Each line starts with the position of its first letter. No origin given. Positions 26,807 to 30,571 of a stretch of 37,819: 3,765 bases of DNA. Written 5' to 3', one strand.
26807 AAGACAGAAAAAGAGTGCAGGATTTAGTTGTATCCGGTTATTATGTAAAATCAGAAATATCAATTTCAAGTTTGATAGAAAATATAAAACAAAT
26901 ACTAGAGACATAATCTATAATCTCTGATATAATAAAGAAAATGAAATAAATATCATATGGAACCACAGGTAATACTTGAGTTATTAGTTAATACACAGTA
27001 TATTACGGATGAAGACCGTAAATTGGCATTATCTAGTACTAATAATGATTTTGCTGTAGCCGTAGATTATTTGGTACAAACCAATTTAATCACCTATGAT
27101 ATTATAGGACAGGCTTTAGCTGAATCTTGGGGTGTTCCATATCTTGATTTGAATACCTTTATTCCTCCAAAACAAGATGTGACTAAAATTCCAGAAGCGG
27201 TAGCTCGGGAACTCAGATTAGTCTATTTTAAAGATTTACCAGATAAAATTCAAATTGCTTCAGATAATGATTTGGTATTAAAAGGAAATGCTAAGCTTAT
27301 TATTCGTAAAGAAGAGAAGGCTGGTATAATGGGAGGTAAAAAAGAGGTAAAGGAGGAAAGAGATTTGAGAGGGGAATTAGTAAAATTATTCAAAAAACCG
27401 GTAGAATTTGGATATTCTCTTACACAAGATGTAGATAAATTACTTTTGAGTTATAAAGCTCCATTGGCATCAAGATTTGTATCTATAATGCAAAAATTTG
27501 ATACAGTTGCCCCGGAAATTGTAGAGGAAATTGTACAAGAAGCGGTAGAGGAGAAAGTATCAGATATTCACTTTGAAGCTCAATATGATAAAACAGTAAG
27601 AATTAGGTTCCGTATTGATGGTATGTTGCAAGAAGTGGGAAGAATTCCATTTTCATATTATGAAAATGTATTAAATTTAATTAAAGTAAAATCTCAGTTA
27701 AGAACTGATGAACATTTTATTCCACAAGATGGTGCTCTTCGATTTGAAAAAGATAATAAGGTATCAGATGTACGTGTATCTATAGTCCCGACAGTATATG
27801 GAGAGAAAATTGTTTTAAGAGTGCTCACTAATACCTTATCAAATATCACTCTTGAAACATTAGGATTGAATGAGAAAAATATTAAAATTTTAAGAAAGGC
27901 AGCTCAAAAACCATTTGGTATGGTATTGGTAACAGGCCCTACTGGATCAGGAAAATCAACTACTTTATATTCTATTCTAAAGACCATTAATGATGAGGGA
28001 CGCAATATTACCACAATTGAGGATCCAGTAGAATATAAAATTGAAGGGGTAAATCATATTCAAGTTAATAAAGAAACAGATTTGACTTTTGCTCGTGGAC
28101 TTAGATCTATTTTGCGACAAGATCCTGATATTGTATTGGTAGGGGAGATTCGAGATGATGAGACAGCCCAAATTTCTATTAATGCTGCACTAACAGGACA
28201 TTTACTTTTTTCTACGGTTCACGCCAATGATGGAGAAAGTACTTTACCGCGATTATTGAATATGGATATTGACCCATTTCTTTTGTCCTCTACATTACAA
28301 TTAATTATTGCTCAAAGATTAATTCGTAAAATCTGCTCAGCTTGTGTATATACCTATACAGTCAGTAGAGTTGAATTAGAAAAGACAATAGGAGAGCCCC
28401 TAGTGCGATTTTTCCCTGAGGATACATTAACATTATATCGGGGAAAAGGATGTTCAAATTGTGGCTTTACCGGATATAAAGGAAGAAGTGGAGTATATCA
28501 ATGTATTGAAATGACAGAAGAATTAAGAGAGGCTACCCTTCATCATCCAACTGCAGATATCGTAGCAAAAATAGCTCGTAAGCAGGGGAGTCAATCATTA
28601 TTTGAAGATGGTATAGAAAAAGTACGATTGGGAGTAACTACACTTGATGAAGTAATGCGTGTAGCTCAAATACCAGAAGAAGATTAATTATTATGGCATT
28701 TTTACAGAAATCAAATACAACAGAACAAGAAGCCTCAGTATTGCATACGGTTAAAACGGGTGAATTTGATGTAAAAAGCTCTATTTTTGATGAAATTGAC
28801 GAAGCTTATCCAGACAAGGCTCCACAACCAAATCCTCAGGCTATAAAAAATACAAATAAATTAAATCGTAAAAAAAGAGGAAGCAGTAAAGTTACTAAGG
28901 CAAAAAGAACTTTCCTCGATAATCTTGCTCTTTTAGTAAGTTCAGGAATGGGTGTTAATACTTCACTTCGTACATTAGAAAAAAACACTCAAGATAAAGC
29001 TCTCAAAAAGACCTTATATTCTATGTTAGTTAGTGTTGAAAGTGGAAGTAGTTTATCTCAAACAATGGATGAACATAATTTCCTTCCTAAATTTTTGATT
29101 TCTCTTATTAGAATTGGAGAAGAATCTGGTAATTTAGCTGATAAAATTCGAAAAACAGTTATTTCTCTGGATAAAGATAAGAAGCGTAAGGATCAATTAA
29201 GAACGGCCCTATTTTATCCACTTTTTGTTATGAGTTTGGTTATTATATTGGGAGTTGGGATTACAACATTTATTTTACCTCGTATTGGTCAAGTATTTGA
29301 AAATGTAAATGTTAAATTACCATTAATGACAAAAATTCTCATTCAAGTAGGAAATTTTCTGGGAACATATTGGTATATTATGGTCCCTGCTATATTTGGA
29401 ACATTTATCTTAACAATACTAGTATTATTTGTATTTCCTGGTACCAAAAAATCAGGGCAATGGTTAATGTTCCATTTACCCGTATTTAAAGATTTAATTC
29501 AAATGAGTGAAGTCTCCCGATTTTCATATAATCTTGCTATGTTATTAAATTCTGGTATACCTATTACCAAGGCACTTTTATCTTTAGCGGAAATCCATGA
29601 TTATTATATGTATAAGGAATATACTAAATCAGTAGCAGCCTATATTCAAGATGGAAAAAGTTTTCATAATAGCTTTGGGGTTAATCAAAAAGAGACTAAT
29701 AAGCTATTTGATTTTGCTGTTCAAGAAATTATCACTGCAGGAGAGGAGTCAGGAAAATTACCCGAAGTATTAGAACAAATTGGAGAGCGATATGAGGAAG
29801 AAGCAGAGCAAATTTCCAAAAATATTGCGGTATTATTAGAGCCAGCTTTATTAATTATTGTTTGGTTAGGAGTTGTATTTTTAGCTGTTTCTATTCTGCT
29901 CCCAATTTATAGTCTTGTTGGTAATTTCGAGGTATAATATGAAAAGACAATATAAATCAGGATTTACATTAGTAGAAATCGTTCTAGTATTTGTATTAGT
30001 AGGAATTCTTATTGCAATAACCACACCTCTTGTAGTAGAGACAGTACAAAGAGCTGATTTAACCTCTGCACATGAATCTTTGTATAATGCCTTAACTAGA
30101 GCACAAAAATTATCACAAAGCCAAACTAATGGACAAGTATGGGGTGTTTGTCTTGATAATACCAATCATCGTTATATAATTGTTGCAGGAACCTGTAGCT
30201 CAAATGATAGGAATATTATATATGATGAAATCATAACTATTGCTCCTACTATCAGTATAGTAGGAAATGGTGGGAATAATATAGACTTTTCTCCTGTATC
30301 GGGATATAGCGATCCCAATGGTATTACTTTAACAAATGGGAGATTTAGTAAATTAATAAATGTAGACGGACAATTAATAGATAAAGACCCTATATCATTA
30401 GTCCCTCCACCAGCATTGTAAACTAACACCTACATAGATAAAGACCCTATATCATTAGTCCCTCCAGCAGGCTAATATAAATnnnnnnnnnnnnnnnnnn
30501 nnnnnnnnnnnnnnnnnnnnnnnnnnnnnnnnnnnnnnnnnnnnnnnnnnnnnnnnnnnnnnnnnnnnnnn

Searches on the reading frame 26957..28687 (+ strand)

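Call 76: search_protein_families(library=pfam, proteins=[window:26957-28687:+], max_evalue=0.0001)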
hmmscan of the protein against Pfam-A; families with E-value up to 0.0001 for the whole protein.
window:26957-28687:+ (576 aa): 1 family
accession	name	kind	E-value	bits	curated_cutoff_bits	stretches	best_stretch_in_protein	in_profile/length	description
PF00437.27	T2SSE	-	3.4e-119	398.2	24.9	1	186-568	9-370/370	Type II/IV secretion system protein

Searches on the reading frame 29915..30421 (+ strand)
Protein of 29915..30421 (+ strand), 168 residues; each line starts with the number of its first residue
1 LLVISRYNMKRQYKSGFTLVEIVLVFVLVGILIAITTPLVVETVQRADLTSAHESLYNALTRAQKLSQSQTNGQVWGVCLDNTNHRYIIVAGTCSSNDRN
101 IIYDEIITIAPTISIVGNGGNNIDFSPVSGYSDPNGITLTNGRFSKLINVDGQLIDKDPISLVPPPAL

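Call 76: search_protein_families(library=pfam, proteins=[window:29915-30421:+], max_evalue=0.0001)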
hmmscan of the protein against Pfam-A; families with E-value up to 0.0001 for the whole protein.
window:29915-30421:+ (168 aa): 1 family
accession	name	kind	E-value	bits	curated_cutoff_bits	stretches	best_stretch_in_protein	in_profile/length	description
PF07963.17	N_methyl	-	9.7e-06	25.4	21.2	1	13-36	3-26/27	Prokaryotic N-terminal methylation motif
